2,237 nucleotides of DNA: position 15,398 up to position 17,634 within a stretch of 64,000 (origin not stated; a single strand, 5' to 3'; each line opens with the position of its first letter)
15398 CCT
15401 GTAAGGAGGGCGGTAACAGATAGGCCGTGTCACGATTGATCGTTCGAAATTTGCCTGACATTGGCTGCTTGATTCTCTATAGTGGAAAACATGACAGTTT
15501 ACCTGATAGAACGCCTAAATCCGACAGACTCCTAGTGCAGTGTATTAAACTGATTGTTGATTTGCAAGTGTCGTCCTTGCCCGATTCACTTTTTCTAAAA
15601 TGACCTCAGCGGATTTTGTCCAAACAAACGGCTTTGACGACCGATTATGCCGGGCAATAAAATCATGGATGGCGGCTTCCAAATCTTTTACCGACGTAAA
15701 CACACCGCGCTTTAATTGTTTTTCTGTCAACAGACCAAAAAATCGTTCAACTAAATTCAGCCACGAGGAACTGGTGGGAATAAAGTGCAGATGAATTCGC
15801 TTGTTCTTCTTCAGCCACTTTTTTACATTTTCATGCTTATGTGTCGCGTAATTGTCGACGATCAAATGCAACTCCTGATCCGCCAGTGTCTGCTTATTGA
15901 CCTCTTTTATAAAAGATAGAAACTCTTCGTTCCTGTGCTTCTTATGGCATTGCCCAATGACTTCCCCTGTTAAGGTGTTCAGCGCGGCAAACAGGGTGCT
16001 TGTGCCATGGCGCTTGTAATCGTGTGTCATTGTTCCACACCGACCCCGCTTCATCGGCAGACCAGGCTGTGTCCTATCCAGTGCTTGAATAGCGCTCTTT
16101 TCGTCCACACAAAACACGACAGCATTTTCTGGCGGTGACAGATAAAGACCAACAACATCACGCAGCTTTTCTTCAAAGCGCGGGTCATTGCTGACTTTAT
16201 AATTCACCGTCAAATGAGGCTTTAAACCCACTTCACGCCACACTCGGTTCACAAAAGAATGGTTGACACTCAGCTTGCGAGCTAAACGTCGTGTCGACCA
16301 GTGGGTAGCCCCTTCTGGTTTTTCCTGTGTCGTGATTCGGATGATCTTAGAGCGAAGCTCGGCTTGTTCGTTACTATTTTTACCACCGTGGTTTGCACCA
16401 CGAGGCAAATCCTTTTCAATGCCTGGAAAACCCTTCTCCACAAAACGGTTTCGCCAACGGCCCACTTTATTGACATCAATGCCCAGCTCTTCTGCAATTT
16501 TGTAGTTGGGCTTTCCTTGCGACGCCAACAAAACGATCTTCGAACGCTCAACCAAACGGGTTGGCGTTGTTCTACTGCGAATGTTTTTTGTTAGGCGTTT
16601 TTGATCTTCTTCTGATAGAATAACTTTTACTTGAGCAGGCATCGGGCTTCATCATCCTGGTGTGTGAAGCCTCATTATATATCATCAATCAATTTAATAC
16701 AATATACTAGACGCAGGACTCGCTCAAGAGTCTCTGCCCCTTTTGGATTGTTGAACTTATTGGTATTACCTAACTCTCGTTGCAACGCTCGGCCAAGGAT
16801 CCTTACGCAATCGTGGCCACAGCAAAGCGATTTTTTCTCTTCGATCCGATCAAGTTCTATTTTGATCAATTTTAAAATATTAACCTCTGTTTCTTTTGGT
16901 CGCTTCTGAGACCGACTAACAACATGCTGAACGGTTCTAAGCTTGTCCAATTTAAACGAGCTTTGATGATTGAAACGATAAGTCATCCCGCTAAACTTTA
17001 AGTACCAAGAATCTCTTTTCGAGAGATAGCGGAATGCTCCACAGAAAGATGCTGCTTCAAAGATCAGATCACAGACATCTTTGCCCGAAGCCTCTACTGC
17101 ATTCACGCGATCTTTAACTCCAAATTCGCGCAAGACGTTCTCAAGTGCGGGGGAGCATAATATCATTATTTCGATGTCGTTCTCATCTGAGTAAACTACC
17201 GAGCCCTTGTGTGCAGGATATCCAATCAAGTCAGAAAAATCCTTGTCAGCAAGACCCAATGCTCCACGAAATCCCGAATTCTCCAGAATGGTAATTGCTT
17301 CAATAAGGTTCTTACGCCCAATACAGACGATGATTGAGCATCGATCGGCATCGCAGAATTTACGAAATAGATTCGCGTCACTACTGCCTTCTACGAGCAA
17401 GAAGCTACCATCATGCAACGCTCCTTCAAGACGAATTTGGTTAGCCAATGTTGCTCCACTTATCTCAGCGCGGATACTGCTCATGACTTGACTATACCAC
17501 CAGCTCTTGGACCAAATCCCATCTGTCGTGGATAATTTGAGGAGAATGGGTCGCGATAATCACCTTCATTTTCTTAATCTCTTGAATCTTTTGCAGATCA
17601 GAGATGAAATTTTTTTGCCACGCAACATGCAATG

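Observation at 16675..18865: PARIS-like AriA/AriB defence pair in a low-GC islet, ATPase split by a single in-frame TAA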

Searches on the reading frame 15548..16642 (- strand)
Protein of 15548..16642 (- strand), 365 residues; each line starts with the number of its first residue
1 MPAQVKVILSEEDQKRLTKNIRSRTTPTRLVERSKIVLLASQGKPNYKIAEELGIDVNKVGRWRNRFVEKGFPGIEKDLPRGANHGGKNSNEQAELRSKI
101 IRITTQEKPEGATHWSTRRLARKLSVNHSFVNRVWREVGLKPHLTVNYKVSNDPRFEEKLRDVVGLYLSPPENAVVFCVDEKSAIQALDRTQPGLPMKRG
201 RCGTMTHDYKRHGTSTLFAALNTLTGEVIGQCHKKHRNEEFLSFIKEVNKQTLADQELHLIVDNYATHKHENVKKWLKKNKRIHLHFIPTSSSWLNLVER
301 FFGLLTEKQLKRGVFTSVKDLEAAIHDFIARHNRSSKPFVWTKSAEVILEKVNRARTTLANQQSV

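Call 6: search_protein_families(library=pfam, proteins=[window:15548-16642:-], max_evalue=0.01)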
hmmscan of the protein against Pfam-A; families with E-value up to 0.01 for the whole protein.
window:15548-16642:- (365 aa): 9 families
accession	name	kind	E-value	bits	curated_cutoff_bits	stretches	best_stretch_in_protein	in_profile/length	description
PF13358.12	DDE_3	-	1.2e-22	80.8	28.6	1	176-321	2-145/146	DDE superfamily endonuclease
PF13384.12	HTH_23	-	5.9e-11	42.3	24.6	1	28-74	2-48/50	Homeodomain-like domain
PF13565.12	HTH_32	-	1.7e-09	38.5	33.7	1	60-135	2-73/73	Homeodomain-like domain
PF13551.12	HTH_29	-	2.2e-05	24.9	28.1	1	35-81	3-49/64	Winged helix-turn helix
PF13683.12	rve_3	-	2.4e-05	24.4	26.5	1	282-334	2-55/67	Integrase core domain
PF13518.12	HTH_28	-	0.00024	21.5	25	1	33-76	2-45/52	Helix-turn-helix domain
PF10256.14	Erf4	-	0.0024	18.3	29.3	0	215-261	56-105/116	Golgin subfamily A member 7/ERF4 family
PF13936.12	HTH_38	-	0.0048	17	27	0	31-56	8-33/44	Helix-turn-helix domain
PF13333.12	rve_2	-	0.0068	17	22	0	299-334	1-36/56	Integrase core domain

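Call 42: search_protein_families(library=ncbifam, proteins=[window:15548-16642:-], max_evalue=0.00001)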
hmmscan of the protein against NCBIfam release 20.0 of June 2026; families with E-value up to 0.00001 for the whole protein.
window:15548-16642:- (365 aa): 3 families
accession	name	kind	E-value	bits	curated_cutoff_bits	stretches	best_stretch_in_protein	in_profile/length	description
NF033545.0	transpos_IS630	equivalog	5.9e-79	265.6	100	1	32-333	1-299/299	IS630 family transposase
NF033577.2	transpos_IS481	equivalog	1.5e-15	57.5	224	1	33-334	2-268/284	IS481 family transposase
NF033516.0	transpos_IS3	equivalog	9.8e-12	44.8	160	0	233-334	252-353/369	IS3 family transposase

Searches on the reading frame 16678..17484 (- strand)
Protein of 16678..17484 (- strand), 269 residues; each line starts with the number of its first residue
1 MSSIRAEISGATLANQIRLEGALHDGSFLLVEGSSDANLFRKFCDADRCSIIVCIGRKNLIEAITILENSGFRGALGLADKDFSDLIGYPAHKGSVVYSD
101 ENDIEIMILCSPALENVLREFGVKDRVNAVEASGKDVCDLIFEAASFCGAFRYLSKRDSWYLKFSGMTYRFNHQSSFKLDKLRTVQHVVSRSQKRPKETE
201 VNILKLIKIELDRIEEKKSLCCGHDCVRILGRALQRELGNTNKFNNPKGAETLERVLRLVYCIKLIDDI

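Call 6: search_protein_families(library=pfam, proteins=[window:16678-17484:-], max_evalue=0.01)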
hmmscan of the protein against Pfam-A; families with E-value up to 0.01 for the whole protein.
window:16678-17484:- (269 aa): 1 family
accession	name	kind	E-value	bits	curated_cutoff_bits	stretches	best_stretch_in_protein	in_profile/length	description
PF14491.11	DUF4435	-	5.8e-07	29.9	27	1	28-243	4-234/238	Protein of unknown function (DUF4435)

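Call 7: search_protein_families(library=padloc, proteins=[window:16678-17484:-], max_evalue=0.01)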
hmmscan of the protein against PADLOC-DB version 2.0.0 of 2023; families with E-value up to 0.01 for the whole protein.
window:16678-17484:- (269 aa): 2 families
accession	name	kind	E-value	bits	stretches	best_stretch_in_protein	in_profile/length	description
PDLC02983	AriB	-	7.7e-12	43.8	1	27-243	3-232/236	-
PDLC04623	PDC-M38B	-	0.0048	14.7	1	27-56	4-33/219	-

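Call 8: search_protein_families(library=ncbifam, proteins=[window:16678-17484:-], max_evalue=0.01)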
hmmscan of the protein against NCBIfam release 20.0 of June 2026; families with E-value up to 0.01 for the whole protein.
window:16678-17484:- (269 aa): 0 families

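Call 10: search_solved_structures(query=window:16678-17484:-, max_evalue=10, show_alignments=2)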
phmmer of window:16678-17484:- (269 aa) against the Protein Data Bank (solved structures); distinct sequences matched with E-value up to 10: 1.
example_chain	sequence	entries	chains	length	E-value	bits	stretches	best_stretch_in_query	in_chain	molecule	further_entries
8ucs_H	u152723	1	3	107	0.8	12.1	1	105-147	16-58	Flagellar motor switch protein FliG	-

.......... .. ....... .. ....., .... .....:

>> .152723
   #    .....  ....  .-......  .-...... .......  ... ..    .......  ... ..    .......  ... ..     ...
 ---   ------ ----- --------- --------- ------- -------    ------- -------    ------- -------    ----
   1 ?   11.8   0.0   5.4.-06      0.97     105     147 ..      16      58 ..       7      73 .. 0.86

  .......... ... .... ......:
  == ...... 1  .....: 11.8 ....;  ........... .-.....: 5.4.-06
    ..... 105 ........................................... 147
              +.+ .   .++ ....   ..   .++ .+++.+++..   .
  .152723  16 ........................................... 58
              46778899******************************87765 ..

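Call 12: find_homologous_proteins(query=window:16678-17484:-)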
Query window:16678-17484:- (269 aa): 119 proteins with E <= 0.001 among 742 candidates.
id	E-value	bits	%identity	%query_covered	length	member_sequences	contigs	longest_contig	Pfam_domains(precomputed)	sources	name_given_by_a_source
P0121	2.1e-167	573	100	96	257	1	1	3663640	PF14491.12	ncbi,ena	-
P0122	7.9e-99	348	59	97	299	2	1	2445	-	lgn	-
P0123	2.2e-96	340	58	97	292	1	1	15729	PF14491.12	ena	-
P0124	8.0e-94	332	58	97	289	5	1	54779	PF14491.12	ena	-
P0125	1.0e-93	331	55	97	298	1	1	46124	-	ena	-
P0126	2.1e-93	330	55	97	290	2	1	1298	-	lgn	-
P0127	1.3e-92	328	56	97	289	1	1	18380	PF14491.12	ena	-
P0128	1.7e-92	327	60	97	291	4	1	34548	-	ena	-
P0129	4.5e-92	326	60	97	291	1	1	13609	-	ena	-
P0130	6.7e-92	325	55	97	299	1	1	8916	PF14491.12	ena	-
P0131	2.6e-91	323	54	97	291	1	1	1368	PF14491.12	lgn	-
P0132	7.1e-91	322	56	97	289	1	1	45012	PF14491.12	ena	-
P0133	1.6e-89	318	54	97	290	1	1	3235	PF14491.12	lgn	-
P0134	2.2e-89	317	58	97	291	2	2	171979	-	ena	-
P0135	1.5e-87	311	54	97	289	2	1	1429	-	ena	-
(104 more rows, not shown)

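Call 17: find_encoding_contigs(protein=P0121, flank=10000, max_places=3)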
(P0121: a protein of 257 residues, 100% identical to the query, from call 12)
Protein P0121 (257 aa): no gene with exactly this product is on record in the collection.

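Call 22: list_cluster_members(proteins=[P0041, P0121])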
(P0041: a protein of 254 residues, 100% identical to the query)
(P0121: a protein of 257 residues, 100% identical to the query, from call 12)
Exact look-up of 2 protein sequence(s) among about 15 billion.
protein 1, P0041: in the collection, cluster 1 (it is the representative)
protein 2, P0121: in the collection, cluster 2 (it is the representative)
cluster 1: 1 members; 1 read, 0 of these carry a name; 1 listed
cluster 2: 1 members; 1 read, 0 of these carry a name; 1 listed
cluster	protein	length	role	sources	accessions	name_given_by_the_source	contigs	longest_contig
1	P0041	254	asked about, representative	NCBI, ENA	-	-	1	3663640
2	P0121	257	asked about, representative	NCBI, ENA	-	-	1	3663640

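Call 24: find_related_loci(query=A1, collection=genome_contigs, flank=8000)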
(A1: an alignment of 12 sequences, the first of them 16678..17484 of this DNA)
Query A1 (269 aa) in genome_contigs; peptide patterns used: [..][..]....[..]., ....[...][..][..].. (x = any residue, [..] = any of these).
124 stretches matched a pattern; 4 encode a relative of the query (tblastn E <= 1e-3); 4 distinct loci.
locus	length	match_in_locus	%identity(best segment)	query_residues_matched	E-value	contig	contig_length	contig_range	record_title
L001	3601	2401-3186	55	1-261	3e-96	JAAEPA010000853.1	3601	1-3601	MAG: Gammaproteobacteria bacterium isolate Cca_21 CcaG_CONTIG3739554, whole genome shotgun sequence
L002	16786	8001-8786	54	1-261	3e-92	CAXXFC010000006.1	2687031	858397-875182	MAG: Arenicellales bacterium isolate 9a01abd2-b5de-4981-b0ad-ec789211487c genome assembly, contig: contig_6, whole genom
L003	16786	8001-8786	52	1-261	1e-86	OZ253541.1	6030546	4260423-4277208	MAG: Candidatus Rariloculaceae bacterium isolate 9a525eeb-f008-4404-a84b-82d39665a360 genome assembly, chromosome: 1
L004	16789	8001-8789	49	1-261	1e-74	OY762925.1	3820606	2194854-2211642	MAG: Arenicellales bacterium isolate fc57fc85-6992-497f-ba80-5e9215e941df genome assembly, chromosome: 1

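Call 29: search_solved_structures(query=A3, max_evalue=10, show_alignments=2)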
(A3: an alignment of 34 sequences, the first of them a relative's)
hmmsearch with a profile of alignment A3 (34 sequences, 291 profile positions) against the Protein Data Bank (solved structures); distinct sequences matched with E-value up to 10: 3.
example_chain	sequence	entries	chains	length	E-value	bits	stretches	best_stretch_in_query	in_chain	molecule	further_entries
6wvs_A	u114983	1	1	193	0.017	17.4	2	51-116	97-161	DeNovoTIM15 hyperstable de novo TIM barrel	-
1t6t_1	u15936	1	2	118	0.019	17.2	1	12-50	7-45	putative protein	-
6tg6_A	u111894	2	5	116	0.34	13.1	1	28-84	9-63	Ribonuclease M5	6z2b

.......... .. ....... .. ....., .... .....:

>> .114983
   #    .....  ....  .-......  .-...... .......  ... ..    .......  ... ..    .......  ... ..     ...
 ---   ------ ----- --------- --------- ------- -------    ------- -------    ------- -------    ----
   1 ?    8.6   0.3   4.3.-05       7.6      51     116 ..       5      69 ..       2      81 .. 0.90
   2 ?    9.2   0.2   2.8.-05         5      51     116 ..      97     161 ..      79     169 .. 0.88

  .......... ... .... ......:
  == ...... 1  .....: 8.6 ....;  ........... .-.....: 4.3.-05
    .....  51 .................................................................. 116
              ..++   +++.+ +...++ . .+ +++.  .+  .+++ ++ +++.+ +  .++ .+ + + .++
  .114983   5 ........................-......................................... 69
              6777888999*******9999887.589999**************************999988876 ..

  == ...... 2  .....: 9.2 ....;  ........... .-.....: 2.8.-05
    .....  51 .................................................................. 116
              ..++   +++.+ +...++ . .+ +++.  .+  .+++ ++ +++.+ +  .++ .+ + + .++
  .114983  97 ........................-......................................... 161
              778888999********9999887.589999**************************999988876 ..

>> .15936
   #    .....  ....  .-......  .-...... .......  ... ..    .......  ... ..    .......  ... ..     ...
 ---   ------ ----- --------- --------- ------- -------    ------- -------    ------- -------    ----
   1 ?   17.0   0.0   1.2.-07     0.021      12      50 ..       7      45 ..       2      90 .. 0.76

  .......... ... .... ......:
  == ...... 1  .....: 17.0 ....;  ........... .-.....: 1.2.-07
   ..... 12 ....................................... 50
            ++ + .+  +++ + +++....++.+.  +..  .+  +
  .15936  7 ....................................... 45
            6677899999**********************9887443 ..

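Call 72: search_protein_families(library=pfam, proteins=[L002:4046-5188:+, L002:9525-10538:+, L002:10545-11039:+, L002:11062-11952:+, L004:3305-4699:+, L004:4798-5745:-, L004:9151-10203:-, L003:3797-4996:+, L003:8959-10041:+, L003:10559-11383:+], max_evalue=0.0001)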
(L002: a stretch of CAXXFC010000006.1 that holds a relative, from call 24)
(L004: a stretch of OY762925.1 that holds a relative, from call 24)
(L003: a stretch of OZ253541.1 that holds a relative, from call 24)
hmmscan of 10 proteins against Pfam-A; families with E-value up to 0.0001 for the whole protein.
L002:4046-5188:+ (381 aa): 6 families
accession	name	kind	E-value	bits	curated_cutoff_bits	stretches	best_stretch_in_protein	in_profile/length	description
PF13358.12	DDE_3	-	4.4e-21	75.7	28.6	1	196-332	5-139/146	DDE superfamily endonuclease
PF13551.12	HTH_29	-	1.7e-12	47.7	28.1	1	50-111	1-63/64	Winged helix-turn helix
PF13384.12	HTH_23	-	2.3e-12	46.8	24.6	1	49-92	6-49/50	Homeodomain-like domain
PF13518.12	HTH_28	-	8.1e-11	42.2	25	1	49-99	1-51/52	Helix-turn-helix domain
PF13565.12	HTH_32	-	2.4e-09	38.1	33.7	1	76-150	1-71/73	Homeodomain-like domain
PF13683.12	rve_3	-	2.3e-05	24.5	26.5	0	299-352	2-56/67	Integrase core domain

L002:9525-10538:+ (338 aa): 1 family
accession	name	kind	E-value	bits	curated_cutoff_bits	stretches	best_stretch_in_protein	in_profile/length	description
PF18144.7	SMODS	-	3.9e-14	53.6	26.5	1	19-173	4-150/164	Second Messenger Oligonucleotide or Dinucleotide Synthetase domain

L002:10545-11039:+ (165 aa): 1 family
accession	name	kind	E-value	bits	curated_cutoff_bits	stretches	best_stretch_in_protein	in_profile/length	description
PF18138.6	bacHORMA_1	-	1.4e-16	61.3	35.6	1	4-162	3-168/169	Bacterial HORMA domain family 1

L002:11062-11952:+ (297 aa): 3 families
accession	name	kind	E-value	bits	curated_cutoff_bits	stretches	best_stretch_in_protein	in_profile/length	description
PF00004.35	AAA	-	6e-20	72.5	21.2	1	73-210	2-129/131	ATPase family associated with various cellular activities (AAA)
PF20720.3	nSTAND3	-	1.3e-05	25.4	27.2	1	64-206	12-125/155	Novel STAND NTPase 3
PF13401.12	AAA_22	-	7e-05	23.6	27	0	72-158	8-97/130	AAA domain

L004:3305-4699:+ (465 aa): 2 families
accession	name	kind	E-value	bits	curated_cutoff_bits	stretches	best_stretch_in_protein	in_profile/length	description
PF07693.20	KAP_NTPase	-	9.3e-34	117.5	20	1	38-338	18-289/293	KAP family P-loop domain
PF24883.2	NPHP3_N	-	1.4e-05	25.8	24.8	0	42-86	24-68/164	Nephrocystin 3, N-terminal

L004:4798-5745:- (316 aa): 0 families

L004:9151-10203:- (351 aa): 4 families
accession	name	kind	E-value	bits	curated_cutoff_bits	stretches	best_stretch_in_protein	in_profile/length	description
PF01609.27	DDE_Tnp_1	-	6.2e-24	85.3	23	1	146-338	5-200/200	Transposase DDE domain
PF05598.16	DUF772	-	1.6e-18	66.9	23.1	1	59-131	1-72/74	Transposase domain (DUF772)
PF13359.12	DDE_Tnp_4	-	3.8e-07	30.3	24.8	1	191-309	17-128/158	DDE superfamily endonuclease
PF13751.12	DDE_Tnp_1_6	-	6e-05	23.8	25.1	1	265-341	49-124/125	Transposase DDE domain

L003:3797-4996:+ (400 aa): 2 families
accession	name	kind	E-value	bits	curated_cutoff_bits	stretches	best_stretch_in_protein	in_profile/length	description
PF00589.27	Phage_integrase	-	4e-24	85.8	27.1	1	208-371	2-169/172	Phage integrase family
PF13356.12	Arm-DNA-bind_3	-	1.8e-10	41.3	27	1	14-92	6-79/83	Arm DNA-binding domain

L003:8959-10041:+ (361 aa): 1 family
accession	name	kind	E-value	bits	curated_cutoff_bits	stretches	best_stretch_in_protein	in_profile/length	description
PF10987.13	DUF2806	-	4.5e-35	121.9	24.5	1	117-341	1-220/221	Protein of unknown function (DUF2806)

L003:10559-11383:+ (275 aa): 0 families
